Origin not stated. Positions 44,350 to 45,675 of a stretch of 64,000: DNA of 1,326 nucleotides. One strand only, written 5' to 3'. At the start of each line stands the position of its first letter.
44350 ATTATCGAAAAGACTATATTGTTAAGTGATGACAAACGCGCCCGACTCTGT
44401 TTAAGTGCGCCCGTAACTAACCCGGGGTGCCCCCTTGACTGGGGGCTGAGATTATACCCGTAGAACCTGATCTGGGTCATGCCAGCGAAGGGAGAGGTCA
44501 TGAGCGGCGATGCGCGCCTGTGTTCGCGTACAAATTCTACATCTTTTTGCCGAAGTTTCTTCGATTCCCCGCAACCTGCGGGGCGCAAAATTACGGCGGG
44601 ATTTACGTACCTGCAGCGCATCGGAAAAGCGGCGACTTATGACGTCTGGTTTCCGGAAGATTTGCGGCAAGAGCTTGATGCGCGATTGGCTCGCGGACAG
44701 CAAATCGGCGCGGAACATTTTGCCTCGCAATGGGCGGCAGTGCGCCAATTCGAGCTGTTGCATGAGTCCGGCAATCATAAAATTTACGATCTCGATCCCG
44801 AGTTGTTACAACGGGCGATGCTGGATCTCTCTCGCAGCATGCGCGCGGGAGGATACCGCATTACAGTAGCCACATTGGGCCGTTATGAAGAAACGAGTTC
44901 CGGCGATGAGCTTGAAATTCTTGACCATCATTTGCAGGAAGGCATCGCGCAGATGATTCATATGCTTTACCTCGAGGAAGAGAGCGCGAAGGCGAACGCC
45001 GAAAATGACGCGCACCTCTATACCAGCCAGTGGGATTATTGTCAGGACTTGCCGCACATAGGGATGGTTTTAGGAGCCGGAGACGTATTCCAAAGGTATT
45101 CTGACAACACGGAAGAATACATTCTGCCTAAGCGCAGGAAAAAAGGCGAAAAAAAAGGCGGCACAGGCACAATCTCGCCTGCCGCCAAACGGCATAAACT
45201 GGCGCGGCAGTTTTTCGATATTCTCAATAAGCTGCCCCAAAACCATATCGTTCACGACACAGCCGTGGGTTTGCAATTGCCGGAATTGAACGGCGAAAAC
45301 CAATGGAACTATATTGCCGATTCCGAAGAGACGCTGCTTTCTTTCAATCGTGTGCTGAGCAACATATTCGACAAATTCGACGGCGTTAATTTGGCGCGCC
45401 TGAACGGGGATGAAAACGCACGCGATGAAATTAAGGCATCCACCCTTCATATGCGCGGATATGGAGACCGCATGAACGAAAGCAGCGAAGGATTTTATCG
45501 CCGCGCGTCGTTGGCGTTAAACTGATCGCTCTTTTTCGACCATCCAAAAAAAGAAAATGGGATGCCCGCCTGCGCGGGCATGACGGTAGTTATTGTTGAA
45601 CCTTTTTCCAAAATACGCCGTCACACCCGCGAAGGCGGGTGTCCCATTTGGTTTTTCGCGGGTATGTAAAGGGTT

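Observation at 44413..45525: TPP riboswitch controlling an uncharacterised 341-aa cytoplasmic protein: candidate novel thiamine-related function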

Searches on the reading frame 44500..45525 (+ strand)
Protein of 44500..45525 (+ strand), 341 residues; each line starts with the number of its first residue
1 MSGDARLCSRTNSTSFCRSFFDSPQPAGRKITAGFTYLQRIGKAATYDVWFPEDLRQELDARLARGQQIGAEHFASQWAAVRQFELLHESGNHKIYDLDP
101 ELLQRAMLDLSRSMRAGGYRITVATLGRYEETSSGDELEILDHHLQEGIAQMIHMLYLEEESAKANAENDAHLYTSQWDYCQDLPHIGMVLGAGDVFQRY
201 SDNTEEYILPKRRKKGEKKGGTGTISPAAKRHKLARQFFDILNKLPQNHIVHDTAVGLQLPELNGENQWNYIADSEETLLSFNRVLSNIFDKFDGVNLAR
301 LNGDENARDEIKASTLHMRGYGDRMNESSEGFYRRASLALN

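Call 6: search_protein_families(library=pfam, proteins=[window:44500-45522:+], max_evalue=0.01)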
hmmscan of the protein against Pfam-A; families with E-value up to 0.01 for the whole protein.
window:44500-45522:+ (341 aa): 0 families

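Call 7: search_protein_families(library=ncbifam, proteins=[window:44500-45522:+], max_evalue=0.01)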
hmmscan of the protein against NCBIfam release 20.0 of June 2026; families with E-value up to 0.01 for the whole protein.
window:44500-45522:+ (341 aa): 0 families

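Call 8: find_homologous_proteins(query=window:44500-45522:+, max_evalue=0.001)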
Query window:44500-45522:+ (341 aa): 159 proteins with E <= 0.001 among 3083 candidates; the best 120 are listed.
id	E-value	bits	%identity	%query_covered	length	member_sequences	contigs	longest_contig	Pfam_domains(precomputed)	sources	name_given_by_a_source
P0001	1.6e-229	779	100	100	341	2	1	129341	-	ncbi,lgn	ncbi:MAG: hypothetical protein WC521_03175 [Bdellovibrionales bacterium]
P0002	1.3e-167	575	78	100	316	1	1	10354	-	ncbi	-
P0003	3.8e-167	574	78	99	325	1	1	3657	-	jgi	-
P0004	1.3e-155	536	74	94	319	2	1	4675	-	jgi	jgi:hypothetical protein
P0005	2.6e-154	531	69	99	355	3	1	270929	-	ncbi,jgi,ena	-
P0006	2.4e-146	505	71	98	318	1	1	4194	-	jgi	jgi:hypothetical protein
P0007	4.5e-145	501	65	98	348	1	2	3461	-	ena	-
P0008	4.7e-143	494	67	99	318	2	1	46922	-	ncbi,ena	ncbi:MAG: hypothetical protein WC464_02380 [Bdellovibrionales bacterium]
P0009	5.5e-139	481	66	98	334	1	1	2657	-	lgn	-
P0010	1.5e-137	476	67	97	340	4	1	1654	-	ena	-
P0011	2.5e-137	476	64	96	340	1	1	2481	-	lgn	-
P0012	6.7e-136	471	64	97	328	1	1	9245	-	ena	-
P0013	8.8e-136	470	67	96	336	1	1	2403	-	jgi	jgi:hypothetical protein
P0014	2.8e-135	469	61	99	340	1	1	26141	-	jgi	jgi:hypothetical protein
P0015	1.0e-134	467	64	98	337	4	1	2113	-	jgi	-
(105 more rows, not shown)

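Call 12: search_solved_structures(query=A1, max_evalue=10, show_alignments=2)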
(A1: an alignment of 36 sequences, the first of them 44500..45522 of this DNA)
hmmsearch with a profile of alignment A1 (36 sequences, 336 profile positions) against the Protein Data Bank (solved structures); distinct sequences matched with E-value up to 10: 1.
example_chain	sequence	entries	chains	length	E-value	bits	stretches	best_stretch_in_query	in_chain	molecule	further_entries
3l07_A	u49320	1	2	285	0.098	14.7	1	187-277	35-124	Bifunctional protein folD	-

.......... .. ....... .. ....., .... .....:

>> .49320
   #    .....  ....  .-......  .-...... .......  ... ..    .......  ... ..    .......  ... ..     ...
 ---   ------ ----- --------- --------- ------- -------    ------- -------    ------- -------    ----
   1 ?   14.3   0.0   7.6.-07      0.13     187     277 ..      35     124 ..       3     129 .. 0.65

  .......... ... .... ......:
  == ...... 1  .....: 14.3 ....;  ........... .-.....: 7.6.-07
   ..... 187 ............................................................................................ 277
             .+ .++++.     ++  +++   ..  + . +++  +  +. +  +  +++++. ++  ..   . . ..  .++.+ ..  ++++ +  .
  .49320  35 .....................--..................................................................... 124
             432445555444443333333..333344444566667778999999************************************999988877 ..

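Call 13: find_related_loci(query=A1, collection=genome_contigs, flank=6000)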
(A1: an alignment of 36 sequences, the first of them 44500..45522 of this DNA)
Query A1 (341 aa) in genome_contigs; peptide patterns used: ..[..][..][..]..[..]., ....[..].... (x = any residue, [..] = any of these).
79 stretches matched a pattern; 28 encode a relative of the query (tblastn E <= 1e-3); 26 distinct loci.
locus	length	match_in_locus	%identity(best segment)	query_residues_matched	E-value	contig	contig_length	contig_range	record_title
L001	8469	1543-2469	78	1-334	1e-174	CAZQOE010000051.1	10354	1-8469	MAG TPA_asm: uncultured Rhodospirillaceae bacterium isolate SRP192927_co1_332 genome assembly, contig: NODE_15762_length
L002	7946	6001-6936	67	5-341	8e-152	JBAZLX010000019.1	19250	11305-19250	MAG: Bdellovibrionales bacterium isolate SO_2017_LW4_25 scaffold_5658_c1_LW137-91_2017, whole genome shotgun sequence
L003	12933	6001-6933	63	5-341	4e-137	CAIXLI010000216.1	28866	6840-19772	MAG: uncultured proteobacterium isolate I2_bin-054 genome assembly, contig: bin-054:216/228, whole genome shotgun sequen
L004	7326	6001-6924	63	14-341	8e-135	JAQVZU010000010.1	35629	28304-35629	MAG: Alphaproteobacteria bacterium isolate STF2_180 NODE_2491_length_35629_cov_3.760633_Sandtown_F2, whole genome shotgu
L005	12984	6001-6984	62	9-341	3e-134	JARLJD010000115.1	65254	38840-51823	MAG: Alphaproteobacteria bacterium isolate MAG_CA70 MetaCoAG_Bin_70_Anoxic_k141_1209156, whole genome shotgun sequence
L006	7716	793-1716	63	5-341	6e-133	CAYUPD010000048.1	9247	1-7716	MAG TPA_asm: uncultured Rhodospirillaceae bacterium isolate SRP192927_co3_142 genome assembly, contig: NODE_19567_length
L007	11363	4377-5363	62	5-341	1e-129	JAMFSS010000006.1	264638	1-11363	MAG: Alphaproteobacteria bacterium isolate NGEE_A_bin20 k127_788948, whole genome shotgun sequence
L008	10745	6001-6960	60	14-334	2e-127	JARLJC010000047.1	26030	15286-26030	MAG: Alphaproteobacteria bacterium isolate MAG_CA1 MetaCoAG_Bin_1_Anoxic_k141_254497, whole genome shotgun sequence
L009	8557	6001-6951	58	7-340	7e-127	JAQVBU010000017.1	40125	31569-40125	MAG: Alphaproteobacteria bacterium isolate STD2_72 NODE_3395_length_40125_cov_12.176484_Sandtown_D2, whole genome shotgu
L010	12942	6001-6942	59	18-339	4e-126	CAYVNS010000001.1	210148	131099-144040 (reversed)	MAG TPA_asm: uncultured Rhodospirillaceae bacterium isolate SRP192927_co3_77 genome assembly, contig: NODE_29_length_210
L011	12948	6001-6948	58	18-341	9e-125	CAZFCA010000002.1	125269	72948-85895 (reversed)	MAG TPA_asm: uncultured Rhodospirillaceae bacterium isolate SRP192927_co4_464 genome assembly, contig: NODE_99_length_12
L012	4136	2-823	65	42-340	7e-126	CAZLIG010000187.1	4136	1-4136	MAG TPA_asm: uncultured Rhodospirillaceae bacterium isolate SRP192927_co3_180 genome assembly, contig: NODE_66359_length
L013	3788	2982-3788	64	2-295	6e-123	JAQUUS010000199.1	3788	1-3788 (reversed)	MAG: Alphaproteobacteria bacterium isolate STD2_149 NODE_115245_length_3788_cov_2.299918_Sandtown_D2, whole genome shotg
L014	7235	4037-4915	54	3-341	6e-113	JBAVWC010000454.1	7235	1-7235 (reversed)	MAG: Alphaproteobacteria bacterium isolate MFD02472_ilm_asm_bin11 k127_234383, whole genome shotgun sequence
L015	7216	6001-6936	52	7-337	1e-111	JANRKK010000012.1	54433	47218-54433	MAG: Alphaproteobacteria bacterium isolate bins.322 k141_1966433, whole genome shotgun sequence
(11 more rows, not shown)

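Call 16: predict_structure(alignment_id=A1)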
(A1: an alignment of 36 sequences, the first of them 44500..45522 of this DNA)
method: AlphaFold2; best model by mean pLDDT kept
length: 341 residues; sequences in the alignment: 36
mean_pLDDT: 53.8   pTM: 0.36
mean pLDDT of the five models: 53.8, 53.6, 46.8, 44.2, 43.5
residues with pLDDT >= 90: 4; 70-90: 37; 50-70: 154; < 50: 146
segments of 3 or more residues with pLDDT < 50: 1-24, 89-99, 113-116, 136-141, 183-211, 213-216, 245-282, 311-325
pLDDT, mean of each block of 10 residues (from residue 1): 36 38 51 66 60 77 89 69 57 43 53 54 69 51 57 51 62 73 40 44 44 48 62 60 47 30 31 40 52 54 61 43 56 63 42
secondary structure, 60 per line:
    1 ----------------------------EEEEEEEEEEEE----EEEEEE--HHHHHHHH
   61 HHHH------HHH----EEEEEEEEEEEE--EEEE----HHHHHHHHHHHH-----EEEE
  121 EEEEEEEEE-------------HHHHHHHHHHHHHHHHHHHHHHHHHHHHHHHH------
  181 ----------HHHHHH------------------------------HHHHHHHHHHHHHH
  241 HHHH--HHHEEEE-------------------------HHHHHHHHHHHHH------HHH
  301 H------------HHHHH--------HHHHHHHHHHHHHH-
elements in order: E29-40 E45-50 H53-64 E78-89 E92-95 H100-111 E117-129 H143-174 H191-196 H227-244 E250-253 H279-291 H298-301 H314-318 H327-340

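Call 24: search_protein_families(library=phrogs, proteins=[window:44500-45522:+], max_evalue=1)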
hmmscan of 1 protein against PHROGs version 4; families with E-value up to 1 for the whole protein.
window:44500-45522:+ (341 aa): 0 families

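Call 25: search_protein_representatives(alignment_id=A1)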
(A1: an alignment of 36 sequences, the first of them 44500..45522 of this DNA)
Query: 36 sequences, 336 profile positions. Proteins with E-value up to 0.001 (for the whole library): 60; up to 1e-10: 58; up to 1e-30: 33. The best 60 are listed.
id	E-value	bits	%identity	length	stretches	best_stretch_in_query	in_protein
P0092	9.4e-149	511.2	-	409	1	13-333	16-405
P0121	2.2e-111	388.4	-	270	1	12-271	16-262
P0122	7.1e-109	380.1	-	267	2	59-286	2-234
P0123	1.1e-102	359.7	-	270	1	64-333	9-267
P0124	4.3e-98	344.7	-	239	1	9-241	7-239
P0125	1.2e-96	339.9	-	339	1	13-334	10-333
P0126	4.1e-95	334.9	-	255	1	14-232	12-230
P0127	4.4e-95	334.8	-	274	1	47-334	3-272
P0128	8.1e-90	317.5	-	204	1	68-265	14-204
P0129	1.8e-86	306.5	-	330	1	29-333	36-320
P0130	6.0e-83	294.9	-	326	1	20-332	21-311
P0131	3.0e-79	282.7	-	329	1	19-333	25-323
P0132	3.4e-77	276.0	-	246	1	6-178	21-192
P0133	3.0e-74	266.3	-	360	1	17-333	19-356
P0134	2.6e-73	263.2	-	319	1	25-333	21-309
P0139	6.4e-63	229.1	-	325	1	26-334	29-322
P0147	1.0e-42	162.7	-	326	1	25-301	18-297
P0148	6.6e-38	146.8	-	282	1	29-329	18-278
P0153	2.8e-30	121.8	-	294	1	24-290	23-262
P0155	4.1e-29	117.9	-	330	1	27-314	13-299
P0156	1.4e-28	116.2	-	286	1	18-321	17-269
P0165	2.1e-22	95.9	-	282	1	25-297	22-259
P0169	5.6e-19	84.6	-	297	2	20-206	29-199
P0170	3.2e-18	82.1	-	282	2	30-187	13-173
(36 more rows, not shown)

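Call 31: find_encoding_contigs(protein=window:44500-45525:+, flank=10000, max_places=3)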
Protein window:44500-45525:+ (341 aa): 1 contig read that carries it; 1 place shown.
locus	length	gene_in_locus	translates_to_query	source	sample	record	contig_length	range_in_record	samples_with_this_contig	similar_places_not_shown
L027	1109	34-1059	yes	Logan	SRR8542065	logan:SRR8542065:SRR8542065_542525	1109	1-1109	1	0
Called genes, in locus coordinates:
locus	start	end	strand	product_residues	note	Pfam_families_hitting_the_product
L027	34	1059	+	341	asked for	-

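Call 34: predict_structure(alignment_id=A2)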
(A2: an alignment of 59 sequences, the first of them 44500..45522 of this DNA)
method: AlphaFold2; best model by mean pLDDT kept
length: 341 residues; sequences in the alignment: 59
mean_pLDDT: 80.8   pTM: 0.73
mean pLDDT of the five models: 80.8, 79.8, 79.0, 78.0, 77.9
residues with pLDDT >= 90: 146; 70-90: 103; 50-70: 63; < 50: 29
segments of 3 or more residues with pLDDT < 50: 1-8, 10-14, 208-210, 316-326
pLDDT, mean of each block of 10 residues (from residue 1): 44 60 89 97 91 96 95 93 90 74 85 77 97 90 93 89 96 97 94 84 53 59 80 96 97 94 64 81 82 74 77 51 52 61 45
secondary structure, 60 per line:
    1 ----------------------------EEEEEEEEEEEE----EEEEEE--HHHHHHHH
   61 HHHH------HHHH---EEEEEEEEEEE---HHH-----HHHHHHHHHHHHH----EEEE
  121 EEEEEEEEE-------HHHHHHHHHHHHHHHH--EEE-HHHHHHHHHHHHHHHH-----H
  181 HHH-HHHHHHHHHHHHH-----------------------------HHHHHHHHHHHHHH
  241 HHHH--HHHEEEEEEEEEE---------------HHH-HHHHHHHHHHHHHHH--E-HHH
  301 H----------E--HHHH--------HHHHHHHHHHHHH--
elements in order: E29-40 E45-50 H53-64 H71-74 E78-88 H100-112 E117-129 H137-152 E155-157 H159-174 H180-183 H185-197 H227-244 E250-259 H279-293 H298-301 H315-318 H327-339

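Call 41: fold_search(model_id=the predicted structure, library=pdb)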
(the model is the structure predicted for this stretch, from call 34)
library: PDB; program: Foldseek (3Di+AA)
matches with E <= 10: 121; with E <= 0.001: 0
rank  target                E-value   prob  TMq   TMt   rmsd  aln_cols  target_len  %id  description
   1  5c7p_A                4.5e-01  0.08  0.09  0.17  15.5       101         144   10  Structure of Leishmania nucleoside diphostate kinase mutant P95S (released 2015-10-14)
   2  5l10_C                4.7e-01  0.08  0.11  0.19  21.2       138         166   11  Crystal Structure of N-Acylhomoserine Lactone Dependent LuxR Family Transcriptionl Factor CepR2 from Burkholderia ceno (released 2016-10-26)
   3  7r3e_A                5.3e-01  0.07  0.11  0.07  20.8       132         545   12  Fusion construct of PqsE and RhlR in complex with the synthetic antagonist mBTL (released 2022-12-14)
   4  5l10_E                5.7e-01  0.08  0.11  0.20  21.2       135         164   12  Crystal Structure of N-Acylhomoserine Lactone Dependent LuxR Family Transcriptionl Factor CepR2 from Burkholderia ceno (released 2016-10-26)
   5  7zl8_C                5.7e-01  0.07  0.08  0.15  16.0        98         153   10  NME1 in complex with succinyl-CoA (released 2023-08-09)
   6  3wx8_C                7.7e-01  0.06  0.08  0.14  16.3        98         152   11  Purification, characterization and structure of nucleoside diphosphate kinase from Drosophila S2 cells (released 2015-06-10)
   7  5c7p_B                8.2e-01  0.06  0.08  0.17  15.3       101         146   10  Structure of Leishmania nucleoside diphostate kinase mutant P95S (released 2015-10-14)
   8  5c4i_E                1.2e+00  0.04  0.08  0.09  16.9        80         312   12  Structure of an Oxalate Oxidoreductase (released 2015-07-01)
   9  2uv0_F                1.3e+00  0.05  0.11  0.19  22.2       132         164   13  Structure of the P. aeruginosa LasR ligand-binding domain bound to its autoinducer (released 2007-03-27)
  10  5l10_F                1.4e+00  0.04  0.11  0.19  20.1       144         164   12  Crystal Structure of N-Acylhomoserine Lactone Dependent LuxR Family Transcriptionl Factor CepR2 from Burkholderia ceno (released 2016-10-26)
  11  5l10_A                1.5e+00  0.02  0.09  0.14  21.3       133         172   11  Crystal Structure of N-Acylhomoserine Lactone Dependent LuxR Family Transcriptionl Factor CepR2 from Burkholderia ceno (released 2016-10-26)
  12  8xhu_A                1.6e+00  0.04  0.10  0.09  15.8       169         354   12  Crystal structure of Helicobacter pylori IspDF (released 2024-04-10)
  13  6ofo_A                1.7e+00  0.01  0.07  0.09  18.0       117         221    8  Crystal structure of split green fluorescent protein (GFP); s10 circular permutant (194-195) (released 2019-07-10)
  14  8uqq                  1.7e+00  0.01  0.07  0.10  11.8       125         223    7  Structure of mCLIFY: a circularly permuted yellow fluorescent protein (released 2024-10-30)
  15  5c7p_C                1.8e+00  0.04  0.08  0.16  15.3        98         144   10  Structure of Leishmania nucleoside diphostate kinase mutant P95S (released 2015-10-14)
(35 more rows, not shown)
